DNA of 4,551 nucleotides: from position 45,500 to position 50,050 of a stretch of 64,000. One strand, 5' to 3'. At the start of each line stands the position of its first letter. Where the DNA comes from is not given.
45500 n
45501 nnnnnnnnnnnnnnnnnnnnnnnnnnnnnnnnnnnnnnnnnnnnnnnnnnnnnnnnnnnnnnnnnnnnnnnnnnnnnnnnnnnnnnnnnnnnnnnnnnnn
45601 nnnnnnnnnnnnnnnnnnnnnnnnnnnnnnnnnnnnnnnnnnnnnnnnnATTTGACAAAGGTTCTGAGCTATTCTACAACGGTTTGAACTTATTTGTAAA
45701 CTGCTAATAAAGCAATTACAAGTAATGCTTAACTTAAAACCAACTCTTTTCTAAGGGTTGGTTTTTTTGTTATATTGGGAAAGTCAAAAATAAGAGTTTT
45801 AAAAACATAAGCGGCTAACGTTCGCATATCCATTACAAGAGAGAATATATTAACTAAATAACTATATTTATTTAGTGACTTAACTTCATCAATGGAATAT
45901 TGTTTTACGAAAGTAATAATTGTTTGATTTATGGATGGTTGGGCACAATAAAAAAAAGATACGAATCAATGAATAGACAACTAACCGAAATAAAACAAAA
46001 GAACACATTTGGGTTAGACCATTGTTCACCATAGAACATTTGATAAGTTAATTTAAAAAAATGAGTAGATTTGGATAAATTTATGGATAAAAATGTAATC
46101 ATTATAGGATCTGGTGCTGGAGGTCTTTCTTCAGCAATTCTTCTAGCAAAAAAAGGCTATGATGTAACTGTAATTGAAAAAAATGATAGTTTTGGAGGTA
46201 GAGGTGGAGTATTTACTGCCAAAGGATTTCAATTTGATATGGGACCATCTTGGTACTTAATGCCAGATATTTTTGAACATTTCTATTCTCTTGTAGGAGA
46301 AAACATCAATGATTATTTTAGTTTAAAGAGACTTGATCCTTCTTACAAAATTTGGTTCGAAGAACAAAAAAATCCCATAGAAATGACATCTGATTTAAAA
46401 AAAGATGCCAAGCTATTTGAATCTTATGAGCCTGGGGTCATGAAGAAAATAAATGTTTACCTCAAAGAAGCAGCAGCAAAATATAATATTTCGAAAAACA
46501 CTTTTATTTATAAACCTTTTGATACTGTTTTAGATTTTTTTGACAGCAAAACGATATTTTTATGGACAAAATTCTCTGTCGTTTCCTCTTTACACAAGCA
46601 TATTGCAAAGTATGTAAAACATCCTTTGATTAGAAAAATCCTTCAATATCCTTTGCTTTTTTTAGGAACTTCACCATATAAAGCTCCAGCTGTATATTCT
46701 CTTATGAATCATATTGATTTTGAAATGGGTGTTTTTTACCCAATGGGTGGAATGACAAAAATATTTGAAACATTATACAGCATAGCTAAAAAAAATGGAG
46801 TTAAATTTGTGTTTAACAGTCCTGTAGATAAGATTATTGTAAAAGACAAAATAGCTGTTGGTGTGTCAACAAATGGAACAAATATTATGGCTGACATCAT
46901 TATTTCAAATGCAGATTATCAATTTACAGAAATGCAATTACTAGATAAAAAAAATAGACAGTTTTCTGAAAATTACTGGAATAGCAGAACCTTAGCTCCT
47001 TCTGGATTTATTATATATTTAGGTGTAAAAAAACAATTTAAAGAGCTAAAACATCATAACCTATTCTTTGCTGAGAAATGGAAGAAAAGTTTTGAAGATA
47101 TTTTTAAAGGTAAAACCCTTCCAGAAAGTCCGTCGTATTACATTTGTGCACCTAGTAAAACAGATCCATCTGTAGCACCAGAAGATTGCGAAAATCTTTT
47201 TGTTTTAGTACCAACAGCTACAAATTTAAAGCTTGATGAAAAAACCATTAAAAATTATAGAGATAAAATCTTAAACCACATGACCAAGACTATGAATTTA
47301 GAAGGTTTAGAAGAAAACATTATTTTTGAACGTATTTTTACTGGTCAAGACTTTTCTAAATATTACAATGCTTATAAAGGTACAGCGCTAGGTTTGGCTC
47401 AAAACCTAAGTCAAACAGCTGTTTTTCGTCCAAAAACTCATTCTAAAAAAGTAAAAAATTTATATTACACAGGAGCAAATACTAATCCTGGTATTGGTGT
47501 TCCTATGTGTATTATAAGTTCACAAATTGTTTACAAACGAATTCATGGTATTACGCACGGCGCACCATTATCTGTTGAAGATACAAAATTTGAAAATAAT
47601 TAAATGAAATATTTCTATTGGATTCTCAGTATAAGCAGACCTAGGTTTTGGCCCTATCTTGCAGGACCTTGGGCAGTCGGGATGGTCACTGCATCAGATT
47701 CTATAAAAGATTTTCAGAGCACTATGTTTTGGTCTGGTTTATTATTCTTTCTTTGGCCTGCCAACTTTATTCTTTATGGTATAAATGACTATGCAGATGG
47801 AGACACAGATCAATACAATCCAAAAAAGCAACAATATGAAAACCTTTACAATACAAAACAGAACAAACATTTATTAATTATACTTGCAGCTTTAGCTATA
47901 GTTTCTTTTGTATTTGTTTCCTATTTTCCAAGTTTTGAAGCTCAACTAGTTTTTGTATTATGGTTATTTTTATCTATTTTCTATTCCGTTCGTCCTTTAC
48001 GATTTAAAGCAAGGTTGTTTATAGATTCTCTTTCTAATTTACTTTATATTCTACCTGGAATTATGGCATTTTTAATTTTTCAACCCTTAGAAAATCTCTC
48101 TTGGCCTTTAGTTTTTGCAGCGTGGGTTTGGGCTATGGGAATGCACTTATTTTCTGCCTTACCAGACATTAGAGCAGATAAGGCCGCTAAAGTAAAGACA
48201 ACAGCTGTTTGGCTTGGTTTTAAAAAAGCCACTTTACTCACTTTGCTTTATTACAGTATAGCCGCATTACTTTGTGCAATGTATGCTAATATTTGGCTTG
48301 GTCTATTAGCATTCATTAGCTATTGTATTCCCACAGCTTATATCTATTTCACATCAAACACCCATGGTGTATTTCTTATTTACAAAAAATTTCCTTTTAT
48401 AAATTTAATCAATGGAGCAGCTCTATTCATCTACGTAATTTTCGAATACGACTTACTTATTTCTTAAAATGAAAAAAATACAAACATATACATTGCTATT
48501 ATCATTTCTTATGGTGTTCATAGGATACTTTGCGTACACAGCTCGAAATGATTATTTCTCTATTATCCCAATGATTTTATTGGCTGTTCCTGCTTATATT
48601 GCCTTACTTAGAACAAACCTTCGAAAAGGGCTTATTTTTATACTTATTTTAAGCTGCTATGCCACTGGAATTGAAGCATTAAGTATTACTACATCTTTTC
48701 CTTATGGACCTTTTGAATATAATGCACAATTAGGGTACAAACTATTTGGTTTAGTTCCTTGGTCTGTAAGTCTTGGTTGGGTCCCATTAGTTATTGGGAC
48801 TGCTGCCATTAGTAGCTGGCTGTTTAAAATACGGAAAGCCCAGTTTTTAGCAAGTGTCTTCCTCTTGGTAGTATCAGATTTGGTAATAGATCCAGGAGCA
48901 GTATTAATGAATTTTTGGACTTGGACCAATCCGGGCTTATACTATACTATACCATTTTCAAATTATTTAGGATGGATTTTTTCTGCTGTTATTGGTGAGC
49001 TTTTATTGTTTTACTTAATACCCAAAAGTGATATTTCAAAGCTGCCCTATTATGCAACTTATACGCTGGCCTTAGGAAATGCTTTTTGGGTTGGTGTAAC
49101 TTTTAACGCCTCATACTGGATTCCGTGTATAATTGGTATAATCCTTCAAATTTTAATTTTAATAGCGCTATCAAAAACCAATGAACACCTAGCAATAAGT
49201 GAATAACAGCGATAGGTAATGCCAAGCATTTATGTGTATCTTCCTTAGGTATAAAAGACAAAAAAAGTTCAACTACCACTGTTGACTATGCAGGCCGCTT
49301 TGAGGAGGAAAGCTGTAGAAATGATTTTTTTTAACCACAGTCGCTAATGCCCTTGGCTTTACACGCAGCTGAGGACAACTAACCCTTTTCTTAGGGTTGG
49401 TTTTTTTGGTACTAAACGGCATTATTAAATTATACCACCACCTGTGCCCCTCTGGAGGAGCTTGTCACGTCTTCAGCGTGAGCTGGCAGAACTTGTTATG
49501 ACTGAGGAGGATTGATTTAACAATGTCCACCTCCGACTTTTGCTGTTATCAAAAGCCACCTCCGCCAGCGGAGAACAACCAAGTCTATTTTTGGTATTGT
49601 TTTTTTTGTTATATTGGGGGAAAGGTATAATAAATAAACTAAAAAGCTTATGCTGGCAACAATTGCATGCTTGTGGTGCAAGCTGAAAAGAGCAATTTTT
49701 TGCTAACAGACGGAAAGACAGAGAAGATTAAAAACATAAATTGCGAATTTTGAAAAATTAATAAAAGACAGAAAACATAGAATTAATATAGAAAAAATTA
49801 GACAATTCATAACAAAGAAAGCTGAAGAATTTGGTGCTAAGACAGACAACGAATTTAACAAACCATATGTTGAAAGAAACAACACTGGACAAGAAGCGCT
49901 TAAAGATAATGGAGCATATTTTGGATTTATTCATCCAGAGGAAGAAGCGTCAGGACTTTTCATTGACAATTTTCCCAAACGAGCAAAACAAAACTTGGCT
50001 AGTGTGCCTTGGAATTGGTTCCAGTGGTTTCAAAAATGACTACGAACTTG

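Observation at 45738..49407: AT-rich three-gene carotenoid cassette with the bacterioruberin-type trio (CrtD/CrtI-like desaturase, LyeJ-like UbiA prenyltransferase, CruF-like protein)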

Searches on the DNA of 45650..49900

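Call 50: search_rna_families(source=window, start=45650, end=49900, threshold=evalue, max_evalue=1)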
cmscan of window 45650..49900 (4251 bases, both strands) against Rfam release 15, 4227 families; matches with E-value up to 1: 3.
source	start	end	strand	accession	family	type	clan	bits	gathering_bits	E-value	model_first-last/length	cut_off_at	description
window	45659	45771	+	RF00378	Qrr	Gene; sRNA;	-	23.5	50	0.44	1-108/108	no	Qrr RNA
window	46761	46794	+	RF01335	CRISPR-DR22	Gene; CRISPR;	-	20.6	50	0.7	1-36/36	no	CRISPR RNA direct repeat element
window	49655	49724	+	RF03142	L2-Alphaproteobacteria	Cis-reg; leader;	-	18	37.8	0.38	1-66/66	no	L2-Alphaproteobacteria ribosomal protein leader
